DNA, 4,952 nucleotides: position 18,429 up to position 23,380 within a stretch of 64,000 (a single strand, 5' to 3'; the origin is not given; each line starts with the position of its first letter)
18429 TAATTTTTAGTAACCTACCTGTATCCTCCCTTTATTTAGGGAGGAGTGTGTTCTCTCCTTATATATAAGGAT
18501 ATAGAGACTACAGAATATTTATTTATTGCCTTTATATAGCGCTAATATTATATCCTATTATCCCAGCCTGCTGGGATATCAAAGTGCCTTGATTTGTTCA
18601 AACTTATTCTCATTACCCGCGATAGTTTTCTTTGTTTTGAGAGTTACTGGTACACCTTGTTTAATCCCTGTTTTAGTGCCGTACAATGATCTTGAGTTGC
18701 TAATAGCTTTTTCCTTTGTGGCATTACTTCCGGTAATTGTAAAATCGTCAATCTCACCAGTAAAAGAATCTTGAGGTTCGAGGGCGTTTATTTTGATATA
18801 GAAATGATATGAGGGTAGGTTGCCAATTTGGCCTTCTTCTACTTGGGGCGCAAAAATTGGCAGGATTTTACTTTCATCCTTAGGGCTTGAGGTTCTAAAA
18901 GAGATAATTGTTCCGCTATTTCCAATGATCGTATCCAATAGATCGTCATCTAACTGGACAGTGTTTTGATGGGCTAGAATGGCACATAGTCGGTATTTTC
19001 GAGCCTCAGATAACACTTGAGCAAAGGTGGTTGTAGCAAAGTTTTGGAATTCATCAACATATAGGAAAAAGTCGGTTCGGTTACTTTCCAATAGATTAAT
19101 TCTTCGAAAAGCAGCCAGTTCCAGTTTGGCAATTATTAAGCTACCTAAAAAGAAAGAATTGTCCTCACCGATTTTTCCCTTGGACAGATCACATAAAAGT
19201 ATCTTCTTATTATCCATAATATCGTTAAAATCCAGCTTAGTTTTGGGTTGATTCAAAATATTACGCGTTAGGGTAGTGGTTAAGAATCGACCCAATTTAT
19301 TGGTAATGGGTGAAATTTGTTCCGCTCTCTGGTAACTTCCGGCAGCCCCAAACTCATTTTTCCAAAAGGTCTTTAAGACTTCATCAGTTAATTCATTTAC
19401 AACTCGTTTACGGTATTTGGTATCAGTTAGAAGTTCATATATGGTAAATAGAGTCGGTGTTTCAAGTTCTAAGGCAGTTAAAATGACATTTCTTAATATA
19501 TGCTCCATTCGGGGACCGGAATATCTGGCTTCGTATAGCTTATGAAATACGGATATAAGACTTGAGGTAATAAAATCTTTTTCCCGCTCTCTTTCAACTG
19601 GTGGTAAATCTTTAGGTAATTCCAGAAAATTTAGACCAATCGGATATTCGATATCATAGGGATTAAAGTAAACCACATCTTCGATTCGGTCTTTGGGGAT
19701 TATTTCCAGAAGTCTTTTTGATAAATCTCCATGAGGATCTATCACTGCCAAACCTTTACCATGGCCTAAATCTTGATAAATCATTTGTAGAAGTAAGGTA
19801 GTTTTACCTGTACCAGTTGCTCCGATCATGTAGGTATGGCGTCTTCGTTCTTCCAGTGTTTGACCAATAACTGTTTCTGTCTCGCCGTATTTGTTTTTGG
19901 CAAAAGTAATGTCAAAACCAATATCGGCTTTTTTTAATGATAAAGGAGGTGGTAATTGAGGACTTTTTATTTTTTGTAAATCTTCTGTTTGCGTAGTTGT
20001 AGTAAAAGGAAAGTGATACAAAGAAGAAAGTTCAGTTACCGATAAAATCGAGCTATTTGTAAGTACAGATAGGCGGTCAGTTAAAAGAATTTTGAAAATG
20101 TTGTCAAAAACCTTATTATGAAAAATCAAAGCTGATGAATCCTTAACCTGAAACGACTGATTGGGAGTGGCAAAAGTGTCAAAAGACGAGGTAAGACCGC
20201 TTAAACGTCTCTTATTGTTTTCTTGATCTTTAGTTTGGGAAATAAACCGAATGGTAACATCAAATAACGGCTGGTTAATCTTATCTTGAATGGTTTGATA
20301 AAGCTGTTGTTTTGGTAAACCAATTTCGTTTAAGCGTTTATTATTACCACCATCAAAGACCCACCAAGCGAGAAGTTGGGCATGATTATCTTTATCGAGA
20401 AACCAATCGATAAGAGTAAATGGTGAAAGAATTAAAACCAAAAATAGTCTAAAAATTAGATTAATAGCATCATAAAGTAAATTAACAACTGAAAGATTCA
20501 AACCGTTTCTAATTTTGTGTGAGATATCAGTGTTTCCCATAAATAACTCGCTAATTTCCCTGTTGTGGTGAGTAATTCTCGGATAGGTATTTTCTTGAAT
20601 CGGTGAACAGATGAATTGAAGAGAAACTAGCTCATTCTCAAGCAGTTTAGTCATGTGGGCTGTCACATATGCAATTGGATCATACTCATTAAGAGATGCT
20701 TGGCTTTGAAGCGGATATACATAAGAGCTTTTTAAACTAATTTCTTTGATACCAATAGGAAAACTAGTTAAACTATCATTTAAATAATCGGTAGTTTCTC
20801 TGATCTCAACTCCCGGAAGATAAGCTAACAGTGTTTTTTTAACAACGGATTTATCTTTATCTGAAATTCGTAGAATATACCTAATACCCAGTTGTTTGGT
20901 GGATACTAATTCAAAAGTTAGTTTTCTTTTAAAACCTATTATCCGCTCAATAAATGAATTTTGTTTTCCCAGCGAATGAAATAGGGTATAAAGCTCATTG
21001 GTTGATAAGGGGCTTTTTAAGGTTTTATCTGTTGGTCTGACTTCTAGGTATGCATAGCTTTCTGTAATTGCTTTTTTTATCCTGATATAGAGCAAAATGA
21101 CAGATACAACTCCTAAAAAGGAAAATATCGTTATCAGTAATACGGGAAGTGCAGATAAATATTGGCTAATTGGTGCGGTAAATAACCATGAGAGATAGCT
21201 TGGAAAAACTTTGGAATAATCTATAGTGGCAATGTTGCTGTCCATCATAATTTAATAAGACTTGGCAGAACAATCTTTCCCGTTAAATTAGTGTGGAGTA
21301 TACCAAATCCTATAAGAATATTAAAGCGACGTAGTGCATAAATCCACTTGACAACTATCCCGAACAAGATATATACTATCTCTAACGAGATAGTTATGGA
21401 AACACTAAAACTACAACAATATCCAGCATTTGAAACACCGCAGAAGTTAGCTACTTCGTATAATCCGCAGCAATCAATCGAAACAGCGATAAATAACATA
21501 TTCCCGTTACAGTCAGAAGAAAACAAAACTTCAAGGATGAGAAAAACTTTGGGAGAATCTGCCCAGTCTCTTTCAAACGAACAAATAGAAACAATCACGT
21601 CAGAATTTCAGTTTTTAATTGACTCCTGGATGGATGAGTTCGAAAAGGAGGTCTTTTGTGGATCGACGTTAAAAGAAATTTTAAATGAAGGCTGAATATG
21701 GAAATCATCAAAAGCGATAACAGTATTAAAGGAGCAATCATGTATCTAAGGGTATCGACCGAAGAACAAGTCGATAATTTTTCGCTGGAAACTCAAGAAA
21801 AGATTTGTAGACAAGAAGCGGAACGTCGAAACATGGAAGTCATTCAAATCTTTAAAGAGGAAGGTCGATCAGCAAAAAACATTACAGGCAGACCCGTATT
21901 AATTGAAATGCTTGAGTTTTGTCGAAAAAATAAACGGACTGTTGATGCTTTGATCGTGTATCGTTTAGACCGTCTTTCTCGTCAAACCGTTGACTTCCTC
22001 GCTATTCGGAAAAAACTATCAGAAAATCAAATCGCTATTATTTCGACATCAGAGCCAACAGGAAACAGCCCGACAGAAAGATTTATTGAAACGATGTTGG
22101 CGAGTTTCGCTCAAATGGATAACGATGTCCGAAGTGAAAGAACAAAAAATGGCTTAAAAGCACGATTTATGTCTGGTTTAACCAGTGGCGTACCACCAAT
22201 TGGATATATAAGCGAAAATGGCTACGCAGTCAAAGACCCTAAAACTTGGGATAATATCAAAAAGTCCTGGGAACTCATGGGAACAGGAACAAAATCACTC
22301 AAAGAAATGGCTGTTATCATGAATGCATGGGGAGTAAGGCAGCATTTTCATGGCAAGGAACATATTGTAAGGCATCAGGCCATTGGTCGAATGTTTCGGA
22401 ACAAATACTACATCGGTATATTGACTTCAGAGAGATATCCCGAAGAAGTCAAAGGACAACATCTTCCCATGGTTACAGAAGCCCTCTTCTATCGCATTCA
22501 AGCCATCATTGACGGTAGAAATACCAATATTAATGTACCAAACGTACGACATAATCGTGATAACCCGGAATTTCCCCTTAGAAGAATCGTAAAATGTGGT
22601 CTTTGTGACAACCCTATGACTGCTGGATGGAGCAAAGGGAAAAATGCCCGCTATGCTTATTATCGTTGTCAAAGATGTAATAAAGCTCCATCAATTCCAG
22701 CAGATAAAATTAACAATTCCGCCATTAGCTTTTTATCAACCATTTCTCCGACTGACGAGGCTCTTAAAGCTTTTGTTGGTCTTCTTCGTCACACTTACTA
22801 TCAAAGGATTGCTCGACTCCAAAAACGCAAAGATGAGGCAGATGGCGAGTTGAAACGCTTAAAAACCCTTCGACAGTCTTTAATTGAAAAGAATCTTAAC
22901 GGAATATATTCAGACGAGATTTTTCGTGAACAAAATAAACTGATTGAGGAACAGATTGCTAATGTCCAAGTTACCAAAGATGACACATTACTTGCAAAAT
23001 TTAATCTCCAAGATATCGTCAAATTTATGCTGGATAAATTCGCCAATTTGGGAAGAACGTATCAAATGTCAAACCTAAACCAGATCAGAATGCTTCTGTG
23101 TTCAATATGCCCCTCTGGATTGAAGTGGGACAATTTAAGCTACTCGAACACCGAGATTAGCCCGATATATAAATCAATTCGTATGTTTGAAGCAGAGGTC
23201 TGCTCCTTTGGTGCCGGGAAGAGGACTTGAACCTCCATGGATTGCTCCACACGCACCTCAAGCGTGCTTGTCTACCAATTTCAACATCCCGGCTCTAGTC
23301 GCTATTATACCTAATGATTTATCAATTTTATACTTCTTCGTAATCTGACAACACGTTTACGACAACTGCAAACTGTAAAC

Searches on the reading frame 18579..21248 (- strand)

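Call 39: search_protein_families(library=pfam, proteins=[window:18579-21248:-], max_evalue=0.001)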
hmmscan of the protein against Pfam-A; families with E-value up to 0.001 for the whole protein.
window:18579-21248:- (889 aa): 4 families
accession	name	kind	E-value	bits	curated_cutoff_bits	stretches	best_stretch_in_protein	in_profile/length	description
PF10412.15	TrwB_AAD_bind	-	8.4e-10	38.5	20.5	1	467-532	13-72/387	Type IV secretion-system coupling protein DNA-binding domain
PF01935.23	DUF87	-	1.6e-05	25.6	23.2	1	469-691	23-204/220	Helicase HerA, central domain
PF12696.13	TraG-D_C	-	3e-05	24.4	22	1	729-790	4-70/126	TraM recognition site of TraD and TraG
PF25199.1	nSTAND_NTPase5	-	7e-05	23.1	34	1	466-519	38-92/145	Novel STAND NTPase 5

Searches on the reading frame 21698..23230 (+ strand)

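Call 39: search_protein_families(library=pfam, proteins=[window:21698-23230:+], max_evalue=0.001)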
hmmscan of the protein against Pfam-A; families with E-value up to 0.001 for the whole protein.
window:21698-23230:+ (510 aa): 3 families
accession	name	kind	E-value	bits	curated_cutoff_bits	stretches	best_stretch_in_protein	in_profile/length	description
PF00239.26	Resolvase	-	1.6e-33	116.3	23.3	1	13-156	1-139/145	Resolvase, N terminal domain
PF07508.19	Recombinase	-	1.3e-07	32.2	21.1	1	197-274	16-102/102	Recombinase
PF13408.12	Zn_ribbon_recom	-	1.7e-07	31.9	25.3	1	293-335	1-46/58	Recombinase zinc beta ribbon domain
